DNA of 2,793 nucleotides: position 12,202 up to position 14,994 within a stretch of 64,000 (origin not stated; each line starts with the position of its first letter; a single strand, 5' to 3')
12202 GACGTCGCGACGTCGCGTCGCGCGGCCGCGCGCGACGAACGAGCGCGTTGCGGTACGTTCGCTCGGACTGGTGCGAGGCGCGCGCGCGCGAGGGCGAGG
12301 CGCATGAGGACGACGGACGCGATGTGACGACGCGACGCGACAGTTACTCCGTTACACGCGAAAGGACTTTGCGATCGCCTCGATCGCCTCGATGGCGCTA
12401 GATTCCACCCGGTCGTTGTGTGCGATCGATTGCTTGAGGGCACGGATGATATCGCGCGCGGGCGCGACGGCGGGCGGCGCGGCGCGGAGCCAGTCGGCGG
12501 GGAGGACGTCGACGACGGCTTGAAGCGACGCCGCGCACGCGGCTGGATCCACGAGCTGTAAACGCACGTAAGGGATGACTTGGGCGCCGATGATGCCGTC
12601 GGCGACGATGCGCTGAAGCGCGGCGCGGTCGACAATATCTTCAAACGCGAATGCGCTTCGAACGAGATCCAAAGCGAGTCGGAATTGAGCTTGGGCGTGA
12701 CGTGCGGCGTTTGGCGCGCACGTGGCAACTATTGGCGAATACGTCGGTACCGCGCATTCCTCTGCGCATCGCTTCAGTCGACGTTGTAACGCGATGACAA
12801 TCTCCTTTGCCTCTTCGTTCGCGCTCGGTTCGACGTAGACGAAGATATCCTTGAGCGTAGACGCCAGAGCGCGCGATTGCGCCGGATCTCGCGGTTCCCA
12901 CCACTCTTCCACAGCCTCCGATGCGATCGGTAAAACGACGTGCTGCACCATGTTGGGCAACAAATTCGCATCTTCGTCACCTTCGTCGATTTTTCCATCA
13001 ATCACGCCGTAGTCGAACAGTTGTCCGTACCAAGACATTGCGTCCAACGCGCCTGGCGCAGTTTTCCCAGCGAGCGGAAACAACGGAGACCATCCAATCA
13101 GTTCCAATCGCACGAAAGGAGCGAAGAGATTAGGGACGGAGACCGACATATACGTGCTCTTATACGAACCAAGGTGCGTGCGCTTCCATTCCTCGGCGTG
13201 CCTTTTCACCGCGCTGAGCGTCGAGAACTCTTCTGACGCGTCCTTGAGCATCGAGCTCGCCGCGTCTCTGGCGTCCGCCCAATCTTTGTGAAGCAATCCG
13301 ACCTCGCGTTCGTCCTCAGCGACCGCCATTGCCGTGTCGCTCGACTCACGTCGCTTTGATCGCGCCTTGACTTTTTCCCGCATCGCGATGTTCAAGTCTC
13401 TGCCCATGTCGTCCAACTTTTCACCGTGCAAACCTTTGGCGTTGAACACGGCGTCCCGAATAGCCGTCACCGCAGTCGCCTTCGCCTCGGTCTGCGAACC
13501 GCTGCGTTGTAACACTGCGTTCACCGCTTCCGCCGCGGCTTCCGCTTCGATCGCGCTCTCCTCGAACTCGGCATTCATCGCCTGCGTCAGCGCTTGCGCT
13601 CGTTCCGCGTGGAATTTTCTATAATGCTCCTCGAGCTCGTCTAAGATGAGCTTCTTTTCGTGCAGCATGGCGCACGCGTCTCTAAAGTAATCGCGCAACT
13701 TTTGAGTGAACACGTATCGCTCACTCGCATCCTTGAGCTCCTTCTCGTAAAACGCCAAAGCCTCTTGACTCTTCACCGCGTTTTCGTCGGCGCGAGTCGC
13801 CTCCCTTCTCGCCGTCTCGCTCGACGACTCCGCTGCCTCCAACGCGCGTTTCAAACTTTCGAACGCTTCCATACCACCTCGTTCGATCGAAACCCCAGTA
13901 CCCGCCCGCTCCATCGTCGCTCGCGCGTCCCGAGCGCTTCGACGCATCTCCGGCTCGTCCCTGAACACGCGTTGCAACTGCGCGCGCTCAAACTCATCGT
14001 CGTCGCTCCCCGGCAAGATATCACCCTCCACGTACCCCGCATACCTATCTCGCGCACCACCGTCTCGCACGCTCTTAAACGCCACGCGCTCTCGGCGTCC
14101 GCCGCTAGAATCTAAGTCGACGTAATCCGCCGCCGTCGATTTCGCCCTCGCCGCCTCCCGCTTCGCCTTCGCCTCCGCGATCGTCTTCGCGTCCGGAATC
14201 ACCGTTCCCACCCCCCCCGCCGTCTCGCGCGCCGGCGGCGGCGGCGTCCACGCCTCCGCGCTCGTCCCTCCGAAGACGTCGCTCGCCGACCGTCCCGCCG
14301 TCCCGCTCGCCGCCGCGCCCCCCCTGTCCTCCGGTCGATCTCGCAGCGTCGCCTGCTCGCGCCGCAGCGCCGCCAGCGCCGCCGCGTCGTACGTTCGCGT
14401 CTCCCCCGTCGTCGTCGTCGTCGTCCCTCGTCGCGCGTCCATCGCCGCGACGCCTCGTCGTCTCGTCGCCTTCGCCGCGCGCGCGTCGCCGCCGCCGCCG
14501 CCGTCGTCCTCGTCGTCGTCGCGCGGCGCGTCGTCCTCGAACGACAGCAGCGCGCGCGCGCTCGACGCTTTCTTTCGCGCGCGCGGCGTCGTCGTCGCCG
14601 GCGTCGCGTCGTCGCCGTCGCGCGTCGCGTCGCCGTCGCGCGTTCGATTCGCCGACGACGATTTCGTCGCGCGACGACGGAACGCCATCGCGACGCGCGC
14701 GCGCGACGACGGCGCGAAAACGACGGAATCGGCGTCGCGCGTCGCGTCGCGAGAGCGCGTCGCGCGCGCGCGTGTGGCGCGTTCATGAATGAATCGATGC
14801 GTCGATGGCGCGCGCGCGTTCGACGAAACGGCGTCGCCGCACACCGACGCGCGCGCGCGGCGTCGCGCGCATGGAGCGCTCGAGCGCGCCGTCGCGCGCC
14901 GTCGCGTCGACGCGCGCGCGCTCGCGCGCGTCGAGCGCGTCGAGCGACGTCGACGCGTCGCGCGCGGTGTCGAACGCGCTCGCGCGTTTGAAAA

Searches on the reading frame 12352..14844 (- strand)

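Call 50: search_protein_families(library=pfam, proteins=[window:12352-14844:-], max_evalue=0.0001)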
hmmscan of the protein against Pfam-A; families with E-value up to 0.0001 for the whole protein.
window:12352-14844:- (830 aa): 1 family
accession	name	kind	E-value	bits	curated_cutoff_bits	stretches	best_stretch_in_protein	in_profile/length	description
PF07842.17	GCFC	-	6.5e-13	49.4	28.1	1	543-694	1-188/275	GC-rich sequence DNA-binding factor-like protein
